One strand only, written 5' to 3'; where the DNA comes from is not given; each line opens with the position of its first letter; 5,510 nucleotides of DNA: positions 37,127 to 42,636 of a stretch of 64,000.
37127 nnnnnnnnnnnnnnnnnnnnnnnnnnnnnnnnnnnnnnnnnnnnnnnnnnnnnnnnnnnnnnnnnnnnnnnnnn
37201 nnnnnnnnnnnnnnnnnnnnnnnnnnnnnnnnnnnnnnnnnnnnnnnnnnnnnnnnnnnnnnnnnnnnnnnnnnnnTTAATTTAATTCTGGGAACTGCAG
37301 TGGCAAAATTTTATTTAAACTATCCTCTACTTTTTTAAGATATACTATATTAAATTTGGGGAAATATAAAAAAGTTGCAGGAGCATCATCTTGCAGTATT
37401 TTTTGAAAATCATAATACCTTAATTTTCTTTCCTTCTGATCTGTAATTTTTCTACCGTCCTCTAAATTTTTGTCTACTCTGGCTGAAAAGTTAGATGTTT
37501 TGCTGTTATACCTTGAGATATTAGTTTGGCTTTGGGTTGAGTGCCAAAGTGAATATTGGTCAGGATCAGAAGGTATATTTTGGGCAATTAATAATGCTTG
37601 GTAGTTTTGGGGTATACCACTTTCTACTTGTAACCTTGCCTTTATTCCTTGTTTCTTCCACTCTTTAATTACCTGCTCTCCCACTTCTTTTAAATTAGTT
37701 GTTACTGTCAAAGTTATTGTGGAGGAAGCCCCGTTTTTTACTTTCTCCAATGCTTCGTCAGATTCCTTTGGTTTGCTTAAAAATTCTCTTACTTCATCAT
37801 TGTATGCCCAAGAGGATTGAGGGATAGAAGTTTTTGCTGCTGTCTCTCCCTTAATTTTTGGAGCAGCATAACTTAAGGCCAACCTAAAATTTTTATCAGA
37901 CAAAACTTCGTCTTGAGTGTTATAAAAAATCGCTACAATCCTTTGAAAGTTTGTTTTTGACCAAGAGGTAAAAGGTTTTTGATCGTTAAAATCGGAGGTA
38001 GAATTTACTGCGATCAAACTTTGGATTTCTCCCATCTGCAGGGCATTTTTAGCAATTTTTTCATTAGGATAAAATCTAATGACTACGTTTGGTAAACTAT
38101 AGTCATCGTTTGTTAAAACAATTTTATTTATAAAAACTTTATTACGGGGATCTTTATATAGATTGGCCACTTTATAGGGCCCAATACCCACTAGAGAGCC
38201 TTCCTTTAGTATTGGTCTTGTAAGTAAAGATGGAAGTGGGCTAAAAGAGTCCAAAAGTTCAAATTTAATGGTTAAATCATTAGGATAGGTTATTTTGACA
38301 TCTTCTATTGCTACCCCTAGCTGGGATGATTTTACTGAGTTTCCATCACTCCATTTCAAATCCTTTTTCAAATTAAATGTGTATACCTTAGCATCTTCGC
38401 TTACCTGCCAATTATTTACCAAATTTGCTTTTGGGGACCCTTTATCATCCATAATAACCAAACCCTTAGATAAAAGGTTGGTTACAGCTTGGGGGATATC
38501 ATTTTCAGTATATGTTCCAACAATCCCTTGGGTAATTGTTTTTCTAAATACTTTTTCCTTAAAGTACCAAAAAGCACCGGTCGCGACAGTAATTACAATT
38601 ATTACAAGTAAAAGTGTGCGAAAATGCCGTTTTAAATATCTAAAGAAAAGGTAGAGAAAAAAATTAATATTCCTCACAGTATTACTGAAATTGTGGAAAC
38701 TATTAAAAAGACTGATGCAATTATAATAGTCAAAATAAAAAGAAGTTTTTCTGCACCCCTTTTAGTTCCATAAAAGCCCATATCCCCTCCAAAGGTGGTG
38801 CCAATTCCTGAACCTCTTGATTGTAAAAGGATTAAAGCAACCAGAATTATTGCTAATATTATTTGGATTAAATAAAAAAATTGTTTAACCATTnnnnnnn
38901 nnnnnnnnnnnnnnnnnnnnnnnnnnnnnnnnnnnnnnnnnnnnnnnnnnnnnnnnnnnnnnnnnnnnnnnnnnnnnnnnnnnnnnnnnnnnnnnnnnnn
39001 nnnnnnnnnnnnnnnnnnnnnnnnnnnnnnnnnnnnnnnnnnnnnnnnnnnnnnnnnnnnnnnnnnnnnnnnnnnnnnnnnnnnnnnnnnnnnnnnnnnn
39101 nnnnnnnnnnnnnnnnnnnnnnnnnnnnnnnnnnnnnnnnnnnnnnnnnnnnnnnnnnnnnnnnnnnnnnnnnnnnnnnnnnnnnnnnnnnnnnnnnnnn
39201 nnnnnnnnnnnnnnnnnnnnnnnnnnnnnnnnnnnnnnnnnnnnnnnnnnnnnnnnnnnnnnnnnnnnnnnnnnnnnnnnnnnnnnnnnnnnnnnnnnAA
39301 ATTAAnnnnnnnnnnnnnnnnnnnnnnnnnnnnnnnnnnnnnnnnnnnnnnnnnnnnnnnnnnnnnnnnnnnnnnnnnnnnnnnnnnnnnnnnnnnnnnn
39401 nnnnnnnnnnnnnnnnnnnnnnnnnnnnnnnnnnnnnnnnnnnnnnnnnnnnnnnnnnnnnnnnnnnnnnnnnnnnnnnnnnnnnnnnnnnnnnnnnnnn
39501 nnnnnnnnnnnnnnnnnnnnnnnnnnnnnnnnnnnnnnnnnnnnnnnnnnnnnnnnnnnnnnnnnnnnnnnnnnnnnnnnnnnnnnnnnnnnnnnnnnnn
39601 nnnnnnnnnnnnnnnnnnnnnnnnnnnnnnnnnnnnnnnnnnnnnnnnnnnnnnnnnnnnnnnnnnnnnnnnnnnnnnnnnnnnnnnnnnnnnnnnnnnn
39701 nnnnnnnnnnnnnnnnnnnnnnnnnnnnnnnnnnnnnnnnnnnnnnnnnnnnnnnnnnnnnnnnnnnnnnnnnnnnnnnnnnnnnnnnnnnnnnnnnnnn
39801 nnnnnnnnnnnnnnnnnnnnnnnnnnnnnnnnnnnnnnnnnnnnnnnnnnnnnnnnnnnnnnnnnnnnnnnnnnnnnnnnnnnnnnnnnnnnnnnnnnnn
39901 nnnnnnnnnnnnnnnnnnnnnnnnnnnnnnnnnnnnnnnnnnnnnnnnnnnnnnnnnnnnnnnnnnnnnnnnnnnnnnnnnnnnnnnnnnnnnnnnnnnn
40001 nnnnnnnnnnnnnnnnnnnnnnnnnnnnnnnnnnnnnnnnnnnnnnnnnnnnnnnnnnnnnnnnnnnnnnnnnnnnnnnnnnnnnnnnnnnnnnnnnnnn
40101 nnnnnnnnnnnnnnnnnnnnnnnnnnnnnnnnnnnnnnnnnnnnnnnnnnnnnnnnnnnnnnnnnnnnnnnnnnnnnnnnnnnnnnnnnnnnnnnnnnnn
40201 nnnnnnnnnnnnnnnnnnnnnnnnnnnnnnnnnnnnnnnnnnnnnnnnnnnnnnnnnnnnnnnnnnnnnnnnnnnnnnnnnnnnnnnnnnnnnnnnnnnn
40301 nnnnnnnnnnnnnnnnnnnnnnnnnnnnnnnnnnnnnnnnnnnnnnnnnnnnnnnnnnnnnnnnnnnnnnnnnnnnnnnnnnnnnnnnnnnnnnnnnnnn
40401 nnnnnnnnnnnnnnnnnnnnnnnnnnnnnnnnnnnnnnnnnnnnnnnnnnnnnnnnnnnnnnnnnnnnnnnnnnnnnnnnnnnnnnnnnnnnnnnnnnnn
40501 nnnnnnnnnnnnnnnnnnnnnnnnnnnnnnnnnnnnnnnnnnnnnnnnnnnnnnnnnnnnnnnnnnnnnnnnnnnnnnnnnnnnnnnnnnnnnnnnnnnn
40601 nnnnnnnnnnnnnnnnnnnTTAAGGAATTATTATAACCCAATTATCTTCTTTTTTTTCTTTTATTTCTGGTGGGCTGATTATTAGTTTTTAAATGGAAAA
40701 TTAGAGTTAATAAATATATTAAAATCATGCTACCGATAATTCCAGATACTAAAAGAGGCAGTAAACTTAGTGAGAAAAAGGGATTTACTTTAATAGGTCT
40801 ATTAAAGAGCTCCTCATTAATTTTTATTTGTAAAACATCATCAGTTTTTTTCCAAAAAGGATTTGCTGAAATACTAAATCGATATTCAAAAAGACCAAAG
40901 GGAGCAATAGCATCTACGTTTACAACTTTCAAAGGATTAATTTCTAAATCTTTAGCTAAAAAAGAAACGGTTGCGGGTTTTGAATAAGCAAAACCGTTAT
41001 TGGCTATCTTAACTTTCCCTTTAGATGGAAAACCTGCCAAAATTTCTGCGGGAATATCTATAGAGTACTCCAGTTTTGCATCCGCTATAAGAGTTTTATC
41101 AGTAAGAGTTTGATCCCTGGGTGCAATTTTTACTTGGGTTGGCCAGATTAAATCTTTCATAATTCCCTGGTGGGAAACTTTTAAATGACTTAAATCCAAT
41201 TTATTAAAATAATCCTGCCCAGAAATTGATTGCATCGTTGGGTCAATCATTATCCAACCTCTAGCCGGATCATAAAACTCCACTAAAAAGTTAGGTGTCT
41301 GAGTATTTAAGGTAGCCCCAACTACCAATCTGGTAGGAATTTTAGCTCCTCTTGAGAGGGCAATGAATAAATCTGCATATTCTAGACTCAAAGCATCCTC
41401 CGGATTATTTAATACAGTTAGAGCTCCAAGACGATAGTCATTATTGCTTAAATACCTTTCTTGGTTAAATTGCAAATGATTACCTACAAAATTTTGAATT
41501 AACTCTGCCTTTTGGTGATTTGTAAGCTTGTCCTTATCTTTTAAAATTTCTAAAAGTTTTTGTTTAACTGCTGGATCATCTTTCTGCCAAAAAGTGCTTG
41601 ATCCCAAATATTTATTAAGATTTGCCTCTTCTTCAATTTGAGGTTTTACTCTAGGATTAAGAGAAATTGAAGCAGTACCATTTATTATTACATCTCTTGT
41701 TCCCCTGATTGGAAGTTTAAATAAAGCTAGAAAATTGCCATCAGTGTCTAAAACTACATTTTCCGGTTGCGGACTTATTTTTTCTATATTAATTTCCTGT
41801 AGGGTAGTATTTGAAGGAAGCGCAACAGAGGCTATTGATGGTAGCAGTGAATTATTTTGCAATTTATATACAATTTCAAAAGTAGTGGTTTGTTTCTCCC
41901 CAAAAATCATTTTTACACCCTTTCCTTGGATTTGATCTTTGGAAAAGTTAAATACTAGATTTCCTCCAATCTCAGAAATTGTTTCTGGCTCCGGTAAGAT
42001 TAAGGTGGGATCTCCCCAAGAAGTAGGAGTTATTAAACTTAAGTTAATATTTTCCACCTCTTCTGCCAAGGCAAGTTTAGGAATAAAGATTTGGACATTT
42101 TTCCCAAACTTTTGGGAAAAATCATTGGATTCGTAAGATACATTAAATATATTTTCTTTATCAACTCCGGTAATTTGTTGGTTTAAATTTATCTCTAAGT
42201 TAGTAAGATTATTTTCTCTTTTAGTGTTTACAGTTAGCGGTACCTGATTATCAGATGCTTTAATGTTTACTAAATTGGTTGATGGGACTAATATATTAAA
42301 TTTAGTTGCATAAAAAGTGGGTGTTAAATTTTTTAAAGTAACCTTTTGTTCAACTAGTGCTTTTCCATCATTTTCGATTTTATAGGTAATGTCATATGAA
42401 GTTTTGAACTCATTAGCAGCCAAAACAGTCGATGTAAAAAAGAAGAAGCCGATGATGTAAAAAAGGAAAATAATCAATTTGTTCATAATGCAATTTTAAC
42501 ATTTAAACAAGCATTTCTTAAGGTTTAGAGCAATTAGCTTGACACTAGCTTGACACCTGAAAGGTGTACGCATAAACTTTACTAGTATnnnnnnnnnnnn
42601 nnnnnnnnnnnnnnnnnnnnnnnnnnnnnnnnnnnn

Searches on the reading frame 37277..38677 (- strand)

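Call 52: search_protein_families(library=pfam, proteins=[window:37277-38677:-], max_evalue=0.0001)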
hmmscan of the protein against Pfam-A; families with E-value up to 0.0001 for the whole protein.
window:37277-38677:- (466 aa): 1 family
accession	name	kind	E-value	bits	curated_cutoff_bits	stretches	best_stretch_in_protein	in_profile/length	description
PF00496.27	SBP_bac_5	-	1.1e-25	91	32.4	2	125-381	64-361/368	Bacterial extracellular solute-binding proteins, family 5 Middle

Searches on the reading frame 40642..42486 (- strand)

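Call 52: search_protein_families(library=pfam, proteins=[window:40642-42486:-], max_evalue=0.0001)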
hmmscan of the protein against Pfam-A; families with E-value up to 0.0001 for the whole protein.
window:40642-42486:- (614 aa): 1 family
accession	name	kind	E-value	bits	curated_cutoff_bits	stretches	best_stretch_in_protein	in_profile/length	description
PF01841.26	Transglut_core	-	1.6e-09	38.5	23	1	321-416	12-108/108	Transglutaminase-like superfamily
